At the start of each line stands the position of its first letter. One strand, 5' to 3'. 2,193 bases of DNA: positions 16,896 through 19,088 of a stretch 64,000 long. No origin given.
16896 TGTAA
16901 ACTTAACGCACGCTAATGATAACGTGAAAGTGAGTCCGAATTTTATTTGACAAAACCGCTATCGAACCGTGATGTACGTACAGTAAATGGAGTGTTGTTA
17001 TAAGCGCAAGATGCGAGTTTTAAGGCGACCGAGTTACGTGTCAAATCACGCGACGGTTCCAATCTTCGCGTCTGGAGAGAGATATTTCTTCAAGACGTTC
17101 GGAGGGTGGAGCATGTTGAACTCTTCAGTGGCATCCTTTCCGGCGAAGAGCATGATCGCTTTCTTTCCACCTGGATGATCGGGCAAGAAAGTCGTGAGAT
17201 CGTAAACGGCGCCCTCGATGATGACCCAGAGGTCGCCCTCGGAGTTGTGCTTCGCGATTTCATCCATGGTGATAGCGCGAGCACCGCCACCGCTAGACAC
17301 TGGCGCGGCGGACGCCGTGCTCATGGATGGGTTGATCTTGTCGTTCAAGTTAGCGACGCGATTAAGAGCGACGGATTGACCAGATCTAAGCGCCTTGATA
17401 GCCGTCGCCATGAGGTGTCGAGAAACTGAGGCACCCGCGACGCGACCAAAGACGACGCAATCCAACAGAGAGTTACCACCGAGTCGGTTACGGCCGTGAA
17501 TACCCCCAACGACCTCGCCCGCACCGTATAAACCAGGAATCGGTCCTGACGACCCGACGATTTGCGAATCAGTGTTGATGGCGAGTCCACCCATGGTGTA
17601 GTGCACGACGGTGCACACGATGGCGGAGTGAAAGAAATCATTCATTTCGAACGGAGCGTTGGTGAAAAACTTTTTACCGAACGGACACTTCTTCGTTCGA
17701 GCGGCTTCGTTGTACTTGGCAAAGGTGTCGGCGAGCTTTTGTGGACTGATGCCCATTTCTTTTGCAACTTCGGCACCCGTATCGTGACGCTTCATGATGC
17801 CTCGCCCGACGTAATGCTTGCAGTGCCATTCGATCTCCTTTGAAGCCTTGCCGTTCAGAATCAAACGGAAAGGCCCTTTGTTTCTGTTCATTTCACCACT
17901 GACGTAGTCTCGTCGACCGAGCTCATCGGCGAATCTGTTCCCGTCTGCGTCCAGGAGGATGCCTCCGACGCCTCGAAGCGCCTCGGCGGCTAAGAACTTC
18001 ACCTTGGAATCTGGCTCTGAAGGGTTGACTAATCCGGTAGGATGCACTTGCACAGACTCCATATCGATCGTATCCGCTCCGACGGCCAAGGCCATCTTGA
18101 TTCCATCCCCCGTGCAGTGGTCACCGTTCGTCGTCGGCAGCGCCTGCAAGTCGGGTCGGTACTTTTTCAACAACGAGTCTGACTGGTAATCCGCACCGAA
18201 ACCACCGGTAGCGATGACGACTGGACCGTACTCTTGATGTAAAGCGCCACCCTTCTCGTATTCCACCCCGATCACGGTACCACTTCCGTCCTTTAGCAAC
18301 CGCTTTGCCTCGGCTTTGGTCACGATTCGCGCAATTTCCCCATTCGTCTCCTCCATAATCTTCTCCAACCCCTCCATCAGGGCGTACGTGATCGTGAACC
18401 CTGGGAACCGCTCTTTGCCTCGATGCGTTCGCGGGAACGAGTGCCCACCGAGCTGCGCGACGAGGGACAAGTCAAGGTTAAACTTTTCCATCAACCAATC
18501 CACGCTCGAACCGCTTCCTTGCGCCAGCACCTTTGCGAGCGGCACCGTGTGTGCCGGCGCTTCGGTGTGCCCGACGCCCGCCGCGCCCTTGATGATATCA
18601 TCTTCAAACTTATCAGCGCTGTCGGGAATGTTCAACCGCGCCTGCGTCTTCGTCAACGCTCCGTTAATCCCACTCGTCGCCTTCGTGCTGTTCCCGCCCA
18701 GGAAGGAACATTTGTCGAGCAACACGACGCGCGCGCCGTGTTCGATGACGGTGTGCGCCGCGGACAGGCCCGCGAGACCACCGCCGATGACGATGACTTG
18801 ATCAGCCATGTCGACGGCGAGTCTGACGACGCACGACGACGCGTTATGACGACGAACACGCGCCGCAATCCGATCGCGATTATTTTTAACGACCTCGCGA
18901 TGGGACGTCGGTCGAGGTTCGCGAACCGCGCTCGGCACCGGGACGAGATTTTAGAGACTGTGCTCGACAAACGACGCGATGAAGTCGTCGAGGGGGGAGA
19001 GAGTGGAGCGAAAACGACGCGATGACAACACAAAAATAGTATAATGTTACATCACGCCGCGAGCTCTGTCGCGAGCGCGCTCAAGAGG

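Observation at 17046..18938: Fusion of a fumarate reductase flavoprotein with cytochrome b5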

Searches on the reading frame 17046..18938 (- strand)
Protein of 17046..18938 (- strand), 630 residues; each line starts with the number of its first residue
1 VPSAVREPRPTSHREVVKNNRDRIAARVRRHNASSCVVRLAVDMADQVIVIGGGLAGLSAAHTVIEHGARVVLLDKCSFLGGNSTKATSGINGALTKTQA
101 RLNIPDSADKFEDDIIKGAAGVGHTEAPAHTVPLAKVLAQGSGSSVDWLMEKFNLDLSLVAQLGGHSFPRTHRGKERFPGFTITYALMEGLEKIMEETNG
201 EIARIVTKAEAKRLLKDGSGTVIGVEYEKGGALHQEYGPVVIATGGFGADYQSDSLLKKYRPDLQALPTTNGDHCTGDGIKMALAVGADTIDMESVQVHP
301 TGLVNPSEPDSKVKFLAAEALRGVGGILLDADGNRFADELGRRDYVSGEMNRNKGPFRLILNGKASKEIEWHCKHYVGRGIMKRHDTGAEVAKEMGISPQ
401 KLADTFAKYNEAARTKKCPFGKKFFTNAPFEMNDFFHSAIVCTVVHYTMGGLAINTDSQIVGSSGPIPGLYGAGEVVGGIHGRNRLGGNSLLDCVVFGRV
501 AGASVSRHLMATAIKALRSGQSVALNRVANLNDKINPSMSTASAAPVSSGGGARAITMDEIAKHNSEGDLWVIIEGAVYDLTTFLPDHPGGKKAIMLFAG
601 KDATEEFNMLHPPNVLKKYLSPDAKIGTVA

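Call 3: search_protein_families(library=pfam, proteins=[window:17046-18938:-], max_evalue=0.01)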
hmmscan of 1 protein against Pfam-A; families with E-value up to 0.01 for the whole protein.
window:17046-18938:- (630 aa): 11 families
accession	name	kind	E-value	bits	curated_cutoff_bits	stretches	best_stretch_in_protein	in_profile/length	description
PF00890.30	FAD_binding_2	-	1.8e-70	238.7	20.4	1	48-491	2-414/414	FAD binding domain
PF00173.33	Cyt-b5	-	7.4e-25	87.2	23.7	1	557-629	1-73/74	Cytochrome b5-like Heme/Steroid binding domain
PF03486.20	HI0933_like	-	3.7e-10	40.1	50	2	47-81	2-36/244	HI0933-like protein Rossmann domain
PF01266.30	DAO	-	6.9e-10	39.4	27.9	1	48-247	2-205/353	FAD dependent oxidoreductase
PF12831.13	FAD_oxidored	-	1e-09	38.6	27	1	47-91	1-45/416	FAD dependent oxidoreductase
PF13450.12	NAD_binding_8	-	8.6e-09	36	21.9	1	50-89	1-40/68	NAD(P)-binding Rossmann-like domain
PF07992.20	Pyr_redox_2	-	1.2e-07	31.9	26.1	1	47-247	2-110/291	Pyridine nucleotide-disulphide oxidoreductase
PF01134.28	GIDA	-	5.7e-06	26.1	22.1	1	47-74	1-28/391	Glucose inhibited division protein A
PF01494.25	FAD_binding_3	-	0.00012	21.8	22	1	47-77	3-33/349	FAD binding domain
PF01262.27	AlaDh_PNT_C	-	0.00025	21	23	1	45-76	28-59/214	Alanine dehydrogenase/PNT, C-terminal domain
PF01946.23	Thi4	-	0.005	16.5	26.2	0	45-84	17-57/235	Thi4 family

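Call 4: search_protein_families(library=ncbifam, proteins=[window:17046-18938:-], max_evalue=0.01)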
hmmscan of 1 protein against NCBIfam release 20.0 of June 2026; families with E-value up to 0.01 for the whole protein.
window:17046-18938:- (630 aa): 92 families (the best 25 are shown)
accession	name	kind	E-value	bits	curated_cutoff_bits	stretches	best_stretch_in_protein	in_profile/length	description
TIGR01813.1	flavo_cyto_c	subfamily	1.5e-112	376.6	285.45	1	47-502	1-443/444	flavocytochrome c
NF005064.0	PRK06481.1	equivalog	7.4e-88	295.5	542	1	47-506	63-500/506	flavocytochrome c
TIGR00551.1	nadB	equivalog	8.8e-45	153.3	452.75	2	47-347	4-275/489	L-aspartate oxidase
TIGR01812.1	sdhA_frdA_Gneg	subfamily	1.9e-44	152.1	567.3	2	48-352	2-280/568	succinate dehydrogenase or fumarate reductase, flavoprotein subunit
NF004900.0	PRK06263.1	equivalog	8.5e-42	143.4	718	2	45-339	7-271/546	fumarate reductase (CoM/CoB) subunit TfrA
NF005866.0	PRK07803.1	equivalog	5.3e-40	137.2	819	1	47-516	10-454/631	fumarate reductase/succinate dehydrogenase flavoprotein subunit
NF005867.0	PRK07804.1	equivalog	1.6e-39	135.6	639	2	45-398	18-345/548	L-aspartate oxidase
NF005701.0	PRK07512.1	equivalog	4.9e-37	127.5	528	2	43-400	7-327/516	L-aspartate oxidase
NF005510.0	PRK07121.1-3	subfamily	6.1e-36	124.2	481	2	169-508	166-489/492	FAD-binding protein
NF005511.0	PRK07121.1-4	equivalog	1.1e-35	123.1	466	2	239-509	270-543/553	FAD-binding protein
NF004724.0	PRK06069.1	subfamily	3.7e-35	121.2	826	1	45-521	5-426/577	succinate dehydrogenase/fumarate reductase flavoprotein subunit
NF005636.0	PRK07395.1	subfamily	2e-34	118.8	723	2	45-339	12-272/560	L-aspartate oxidase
NF006130.0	PRK08274.1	equivalog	2.8e-34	118.8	369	1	47-509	7-462/467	FAD-dependent tricarballylate dehydrogenase TcuA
NF004820.0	PRK06175.1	equivalog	2.8e-33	115.5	472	2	45-350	4-274/433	L-aspartate oxidase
NF006567.0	PRK09077.1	equivalog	5.4e-32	110.7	629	2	44-344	7-284/537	L-aspartate oxidase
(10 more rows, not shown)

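Call 5: search_solved_structures(query=window:17046-18938:-, max_evalue=0.00001, show_alignments=2)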
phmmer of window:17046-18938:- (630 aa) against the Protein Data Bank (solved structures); distinct sequences matched with E-value up to 0.00001: 108 (the best 60 are shown).
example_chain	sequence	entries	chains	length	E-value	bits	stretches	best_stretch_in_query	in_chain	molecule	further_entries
5glg_A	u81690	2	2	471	5e-89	302.7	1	44-506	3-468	Fumarate reductase 2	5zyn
6ku6_B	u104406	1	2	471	3.4e-88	299.9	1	44-506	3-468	Fumarate reductase 2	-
1d4c_A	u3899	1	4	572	1.4e-66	228.5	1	40-507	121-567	FLAVOCYTOCHROME C FUMARATE REDUCTASE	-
1d4d_A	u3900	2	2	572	2.8e-66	227.6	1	40-507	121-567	FLAVOCYTOCHROME C FUMARATE REDUCTASE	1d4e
1qo8_A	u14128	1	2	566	1.9e-63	218.2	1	45-510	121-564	FLAVOCYTOCHROME C3 FUMARATE REDUCTASE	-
1ksu_A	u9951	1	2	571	2e-60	208.3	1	43-508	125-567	flavocytochrome c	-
1qjd_A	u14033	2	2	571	1.2e-59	205.7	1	43-508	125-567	FLAVOCYTOCHROME C3 | Fumarate reductase flavoprotein subunit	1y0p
1p2h_A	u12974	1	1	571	1.2e-59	205.7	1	43-508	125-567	flavocytochrome c3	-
1p2e_A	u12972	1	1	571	1.2e-59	205.7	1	43-508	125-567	flavocytochrome c3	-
1q9i_A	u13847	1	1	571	1.2e-59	205.6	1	43-508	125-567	flavocytochrome c3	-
2b7r_A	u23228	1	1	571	3e-59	204.3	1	43-508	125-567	Fumarate reductase flavoprotein subunit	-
2b7s_A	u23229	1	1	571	3.2e-59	204.2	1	43-508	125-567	Fumarate reductase flavoprotein subunit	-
1jry_A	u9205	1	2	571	3.2e-59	204.2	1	43-508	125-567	FLAVOCYTOCHROME C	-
1kss_A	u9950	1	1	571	4.2e-59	203.9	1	43-508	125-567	flavocytochrome c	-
1jrx_A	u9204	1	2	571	9.1e-59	202.8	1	43-508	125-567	FLAVOCYTOCHROME C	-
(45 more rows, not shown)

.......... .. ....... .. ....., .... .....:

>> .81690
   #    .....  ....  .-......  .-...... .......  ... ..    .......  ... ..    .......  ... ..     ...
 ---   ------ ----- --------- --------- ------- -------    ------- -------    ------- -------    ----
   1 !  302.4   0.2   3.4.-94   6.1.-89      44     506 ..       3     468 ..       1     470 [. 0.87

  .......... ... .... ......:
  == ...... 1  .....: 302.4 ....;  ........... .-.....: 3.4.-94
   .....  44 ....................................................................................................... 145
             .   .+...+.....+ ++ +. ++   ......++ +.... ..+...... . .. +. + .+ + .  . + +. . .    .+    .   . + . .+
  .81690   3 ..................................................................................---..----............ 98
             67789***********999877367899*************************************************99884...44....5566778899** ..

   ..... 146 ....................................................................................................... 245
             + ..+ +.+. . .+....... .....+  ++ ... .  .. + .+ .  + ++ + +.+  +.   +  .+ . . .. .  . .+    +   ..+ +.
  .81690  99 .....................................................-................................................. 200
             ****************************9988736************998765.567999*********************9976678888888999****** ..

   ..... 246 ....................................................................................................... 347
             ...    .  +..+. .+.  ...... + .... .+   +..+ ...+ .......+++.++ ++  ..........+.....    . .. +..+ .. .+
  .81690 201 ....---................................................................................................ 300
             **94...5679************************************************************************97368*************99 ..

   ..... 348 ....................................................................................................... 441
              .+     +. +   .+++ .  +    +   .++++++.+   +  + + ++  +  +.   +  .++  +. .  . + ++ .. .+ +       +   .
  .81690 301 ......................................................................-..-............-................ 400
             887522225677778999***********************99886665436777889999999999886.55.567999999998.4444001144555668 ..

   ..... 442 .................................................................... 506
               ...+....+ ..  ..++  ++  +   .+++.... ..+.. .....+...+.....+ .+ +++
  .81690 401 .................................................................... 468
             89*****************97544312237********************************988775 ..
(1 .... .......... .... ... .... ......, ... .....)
